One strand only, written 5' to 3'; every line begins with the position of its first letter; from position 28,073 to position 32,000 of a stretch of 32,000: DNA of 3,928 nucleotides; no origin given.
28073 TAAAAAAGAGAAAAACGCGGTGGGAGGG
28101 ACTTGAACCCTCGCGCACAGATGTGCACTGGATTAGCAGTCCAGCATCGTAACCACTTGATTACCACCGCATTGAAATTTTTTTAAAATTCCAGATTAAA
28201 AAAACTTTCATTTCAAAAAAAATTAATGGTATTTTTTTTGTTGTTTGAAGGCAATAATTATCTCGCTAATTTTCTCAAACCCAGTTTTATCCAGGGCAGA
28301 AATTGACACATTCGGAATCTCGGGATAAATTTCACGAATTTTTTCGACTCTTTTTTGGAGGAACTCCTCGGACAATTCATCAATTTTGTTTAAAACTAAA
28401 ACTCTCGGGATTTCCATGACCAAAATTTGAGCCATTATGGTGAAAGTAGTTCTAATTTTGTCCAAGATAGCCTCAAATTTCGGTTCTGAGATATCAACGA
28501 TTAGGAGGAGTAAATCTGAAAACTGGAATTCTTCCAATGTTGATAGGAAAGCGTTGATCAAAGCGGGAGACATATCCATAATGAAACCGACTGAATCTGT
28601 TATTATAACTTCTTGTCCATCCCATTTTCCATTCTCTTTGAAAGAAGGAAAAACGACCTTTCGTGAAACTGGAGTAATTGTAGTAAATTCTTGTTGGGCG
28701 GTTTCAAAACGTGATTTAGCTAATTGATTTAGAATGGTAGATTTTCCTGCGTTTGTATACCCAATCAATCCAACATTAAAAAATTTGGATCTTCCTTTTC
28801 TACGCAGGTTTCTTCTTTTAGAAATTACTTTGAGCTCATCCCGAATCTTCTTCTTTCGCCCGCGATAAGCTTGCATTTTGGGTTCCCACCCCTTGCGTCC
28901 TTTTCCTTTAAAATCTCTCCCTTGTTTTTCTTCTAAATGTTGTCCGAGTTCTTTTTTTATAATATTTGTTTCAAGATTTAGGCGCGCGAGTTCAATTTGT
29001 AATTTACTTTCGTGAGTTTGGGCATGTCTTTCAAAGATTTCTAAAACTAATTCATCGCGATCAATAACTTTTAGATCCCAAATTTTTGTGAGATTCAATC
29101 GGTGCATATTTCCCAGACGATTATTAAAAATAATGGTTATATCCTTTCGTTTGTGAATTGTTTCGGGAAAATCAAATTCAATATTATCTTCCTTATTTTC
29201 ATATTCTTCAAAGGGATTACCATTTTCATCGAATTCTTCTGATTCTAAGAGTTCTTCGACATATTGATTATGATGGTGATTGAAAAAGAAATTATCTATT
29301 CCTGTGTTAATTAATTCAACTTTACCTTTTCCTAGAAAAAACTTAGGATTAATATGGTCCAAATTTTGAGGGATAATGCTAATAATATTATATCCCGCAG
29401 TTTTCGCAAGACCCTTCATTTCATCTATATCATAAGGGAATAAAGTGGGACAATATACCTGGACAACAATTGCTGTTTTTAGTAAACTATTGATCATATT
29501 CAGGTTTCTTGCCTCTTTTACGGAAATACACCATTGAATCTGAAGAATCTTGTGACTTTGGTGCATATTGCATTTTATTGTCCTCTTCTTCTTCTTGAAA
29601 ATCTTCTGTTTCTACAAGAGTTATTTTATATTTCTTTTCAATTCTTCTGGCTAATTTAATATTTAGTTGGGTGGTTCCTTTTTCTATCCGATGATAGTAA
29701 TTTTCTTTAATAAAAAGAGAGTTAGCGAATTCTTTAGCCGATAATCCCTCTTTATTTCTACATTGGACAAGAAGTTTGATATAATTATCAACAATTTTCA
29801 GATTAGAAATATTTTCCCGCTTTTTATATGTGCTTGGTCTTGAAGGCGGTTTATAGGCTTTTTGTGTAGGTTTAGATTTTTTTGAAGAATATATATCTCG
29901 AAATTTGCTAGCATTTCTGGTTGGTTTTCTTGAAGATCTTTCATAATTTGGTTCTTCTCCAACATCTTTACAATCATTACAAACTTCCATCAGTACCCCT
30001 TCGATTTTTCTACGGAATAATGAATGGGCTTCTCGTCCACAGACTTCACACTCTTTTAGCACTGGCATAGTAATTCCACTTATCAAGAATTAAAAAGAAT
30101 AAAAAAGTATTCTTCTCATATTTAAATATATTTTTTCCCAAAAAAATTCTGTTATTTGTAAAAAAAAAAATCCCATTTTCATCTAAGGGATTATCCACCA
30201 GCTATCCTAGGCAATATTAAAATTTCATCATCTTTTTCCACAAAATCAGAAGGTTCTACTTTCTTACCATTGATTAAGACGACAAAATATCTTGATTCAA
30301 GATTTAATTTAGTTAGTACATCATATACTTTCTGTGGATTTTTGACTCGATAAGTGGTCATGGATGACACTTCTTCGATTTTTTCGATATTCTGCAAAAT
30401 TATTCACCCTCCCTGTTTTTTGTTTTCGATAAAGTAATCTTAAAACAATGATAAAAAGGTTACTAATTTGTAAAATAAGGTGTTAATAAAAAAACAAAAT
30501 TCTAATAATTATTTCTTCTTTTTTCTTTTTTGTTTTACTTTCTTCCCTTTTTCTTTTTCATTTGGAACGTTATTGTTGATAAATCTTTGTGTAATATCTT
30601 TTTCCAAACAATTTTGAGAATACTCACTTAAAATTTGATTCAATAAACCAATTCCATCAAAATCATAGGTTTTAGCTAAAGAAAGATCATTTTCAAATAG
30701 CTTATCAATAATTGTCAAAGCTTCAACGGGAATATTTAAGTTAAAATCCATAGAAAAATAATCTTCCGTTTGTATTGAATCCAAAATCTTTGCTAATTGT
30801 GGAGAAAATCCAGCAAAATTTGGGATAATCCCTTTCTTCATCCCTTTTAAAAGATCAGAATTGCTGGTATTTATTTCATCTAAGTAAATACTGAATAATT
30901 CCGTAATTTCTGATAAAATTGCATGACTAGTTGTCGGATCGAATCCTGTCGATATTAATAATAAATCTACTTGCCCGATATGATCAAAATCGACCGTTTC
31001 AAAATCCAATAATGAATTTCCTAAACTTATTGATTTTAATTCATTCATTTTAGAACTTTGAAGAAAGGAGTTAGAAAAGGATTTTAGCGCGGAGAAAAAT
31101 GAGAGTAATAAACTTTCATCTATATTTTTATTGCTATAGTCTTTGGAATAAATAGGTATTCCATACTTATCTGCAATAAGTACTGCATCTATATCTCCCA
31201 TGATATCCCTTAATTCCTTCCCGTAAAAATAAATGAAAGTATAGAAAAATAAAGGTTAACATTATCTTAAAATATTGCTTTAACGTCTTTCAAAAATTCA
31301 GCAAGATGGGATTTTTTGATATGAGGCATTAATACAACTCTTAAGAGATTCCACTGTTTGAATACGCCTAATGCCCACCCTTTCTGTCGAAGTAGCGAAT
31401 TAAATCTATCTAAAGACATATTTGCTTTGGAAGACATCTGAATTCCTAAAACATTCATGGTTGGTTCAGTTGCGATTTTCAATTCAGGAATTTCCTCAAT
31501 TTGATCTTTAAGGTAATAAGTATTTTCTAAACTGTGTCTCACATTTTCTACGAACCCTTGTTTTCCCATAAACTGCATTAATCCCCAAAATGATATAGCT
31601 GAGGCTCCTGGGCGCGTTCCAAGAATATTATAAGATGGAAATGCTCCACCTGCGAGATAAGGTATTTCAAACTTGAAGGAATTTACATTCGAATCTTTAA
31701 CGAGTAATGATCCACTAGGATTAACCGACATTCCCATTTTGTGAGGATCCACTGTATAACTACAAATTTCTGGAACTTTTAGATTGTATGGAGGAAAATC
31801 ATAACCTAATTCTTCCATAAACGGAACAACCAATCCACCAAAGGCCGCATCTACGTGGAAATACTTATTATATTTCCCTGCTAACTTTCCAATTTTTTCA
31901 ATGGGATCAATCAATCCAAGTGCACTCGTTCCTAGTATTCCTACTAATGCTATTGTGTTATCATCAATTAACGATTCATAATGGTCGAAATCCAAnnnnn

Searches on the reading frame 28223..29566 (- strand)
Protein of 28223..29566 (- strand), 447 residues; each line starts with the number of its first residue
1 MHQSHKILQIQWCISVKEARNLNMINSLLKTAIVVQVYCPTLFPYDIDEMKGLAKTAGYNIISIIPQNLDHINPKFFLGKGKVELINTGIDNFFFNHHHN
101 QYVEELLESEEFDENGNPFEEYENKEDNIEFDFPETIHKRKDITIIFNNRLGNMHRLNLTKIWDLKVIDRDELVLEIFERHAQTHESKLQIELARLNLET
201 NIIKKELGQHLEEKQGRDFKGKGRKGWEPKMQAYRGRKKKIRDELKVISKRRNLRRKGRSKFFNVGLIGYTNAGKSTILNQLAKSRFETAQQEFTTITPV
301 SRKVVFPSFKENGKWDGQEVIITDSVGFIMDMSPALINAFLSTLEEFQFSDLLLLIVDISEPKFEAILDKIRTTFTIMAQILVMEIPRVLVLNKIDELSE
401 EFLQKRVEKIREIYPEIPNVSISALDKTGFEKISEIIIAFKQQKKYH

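Call 11: search_protein_families(library=pfam, proteins=[window:28223-29566:-], max_evalue=0.001)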
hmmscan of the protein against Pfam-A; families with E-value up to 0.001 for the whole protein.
window:28223-29566:- (447 aa): 6 families
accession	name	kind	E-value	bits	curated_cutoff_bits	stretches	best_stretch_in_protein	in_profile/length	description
PF13167.11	GTP-bdg_N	-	7.6e-17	62.1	25.4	2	46-90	3-47/89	GTP-binding GTPase N-terminal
PF01926.29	MMR_HSR1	-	2.3e-16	60.4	21.9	1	264-394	1-113/113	50S ribosome-binding GTPase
PF16360.10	GTP-bdg_M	-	2.6e-13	50.8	29.5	1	181-259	1-79/79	GTP-binding GTPase Middle Region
PF00009.33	GTP_EFTU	-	8.3e-09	35.7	26.5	1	349-440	92-185/188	Elongation factor Tu GTP binding domain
PF02421.24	FeoB_N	-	3.2e-08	33.7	27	0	371-435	91-154/156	Ferrous iron transport protein B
PF03193.22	RsgA_GTPase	-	3.8e-05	24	30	0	352-436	25-103/174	RsgA GTPase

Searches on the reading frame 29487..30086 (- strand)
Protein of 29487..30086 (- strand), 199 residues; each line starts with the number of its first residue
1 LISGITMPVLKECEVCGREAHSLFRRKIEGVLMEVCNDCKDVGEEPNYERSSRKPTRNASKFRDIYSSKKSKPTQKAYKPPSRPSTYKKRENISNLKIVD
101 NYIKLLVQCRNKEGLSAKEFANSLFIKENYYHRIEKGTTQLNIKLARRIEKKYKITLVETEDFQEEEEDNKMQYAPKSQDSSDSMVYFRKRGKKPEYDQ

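Call 11: search_protein_families(library=pfam, proteins=[window:29487-30086:-], max_evalue=0.001)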
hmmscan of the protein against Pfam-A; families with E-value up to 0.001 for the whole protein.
window:29487-30086:- (199 aa): 2 families
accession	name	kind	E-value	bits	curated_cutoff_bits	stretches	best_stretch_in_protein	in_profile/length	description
PF24250.1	HVO_2718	-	2.5e-07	31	30.3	1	12-159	17-172/173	Transcription regulator HVO_2718-like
PF01381.28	HTH_3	-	1.2e-06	28.9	23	1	108-159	3-54/55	Helix-turn-helix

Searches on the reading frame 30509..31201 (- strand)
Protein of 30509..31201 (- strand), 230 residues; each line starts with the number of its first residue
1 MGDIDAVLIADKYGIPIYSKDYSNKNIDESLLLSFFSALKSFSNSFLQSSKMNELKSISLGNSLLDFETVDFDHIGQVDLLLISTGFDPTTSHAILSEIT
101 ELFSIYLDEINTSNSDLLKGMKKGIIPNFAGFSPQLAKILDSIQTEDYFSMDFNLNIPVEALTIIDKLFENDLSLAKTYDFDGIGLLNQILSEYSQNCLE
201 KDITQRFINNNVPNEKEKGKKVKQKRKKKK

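Call 11: search_protein_families(library=pfam, proteins=[window:30509-31201:-], max_evalue=0.001)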
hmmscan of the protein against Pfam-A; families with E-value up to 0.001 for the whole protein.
window:30509-31201:- (230 aa): 1 family
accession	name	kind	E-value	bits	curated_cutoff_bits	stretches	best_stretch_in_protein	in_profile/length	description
PF19036.6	Fuz_longin_1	-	0.00014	22.5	26.1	1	7-65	3-56/125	First Longin domain of FUZ, MON1 and HPS1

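Call 67: search_protein_families(library=ncbifam, proteins=[window:30509-31201:-], max_evalue=0.001)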
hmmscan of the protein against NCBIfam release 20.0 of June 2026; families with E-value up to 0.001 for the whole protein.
window:30509-31201:- (230 aa): 0 families

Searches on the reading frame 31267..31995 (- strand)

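Call 67: search_protein_families(library=ncbifam, proteins=[window:31267-31995:-], max_evalue=0.001)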
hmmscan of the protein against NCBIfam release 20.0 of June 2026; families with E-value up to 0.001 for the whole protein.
window:31267-31995:- (242 aa): 8 families
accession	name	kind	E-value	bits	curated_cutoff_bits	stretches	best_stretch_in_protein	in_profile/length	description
TIGR03812.1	tyr_de_CO2_Arch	equivalog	2.2e-68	230.8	299.4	1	1-241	142-375/375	tyrosine decarboxylase MfnA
TIGR01788.1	Glu-decarb-GAD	equivalog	1.2e-22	80.2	380.4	1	4-240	177-425/431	glutamate decarboxylase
NF002748.0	PRK02769.1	equivalog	7.2e-18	64.4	305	1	1-237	145-367/382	histidine decarboxylase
TIGR03799.1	NOD_PanD_pyr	equivalog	5.1e-16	58.2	606.1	1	13-187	265-437/522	pyridoxal-dependent aspartate 1-decarboxylase PanP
NF052646.1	DABADecarRhbB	equivalog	9.1e-11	41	900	1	14-190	243-422/491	L-2,4-diaminobutyrate decarboxylase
TIGR03811.1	tyr_de_CO2_Ent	equivalog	2.4e-06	26.3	905.3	0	14-58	279-328/608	tyrosine decarboxylase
NF001696.0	PRK00451.1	equivalog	4.9e-05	22.4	364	1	128-198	330-400/447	aminomethyl-transferring glycine dehydrogenase subunit GcvPA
TIGR03402.1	FeS_nifS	equivalog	7.6e-05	21.6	530.75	1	1-50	124-173/379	cysteine desulfurase NifS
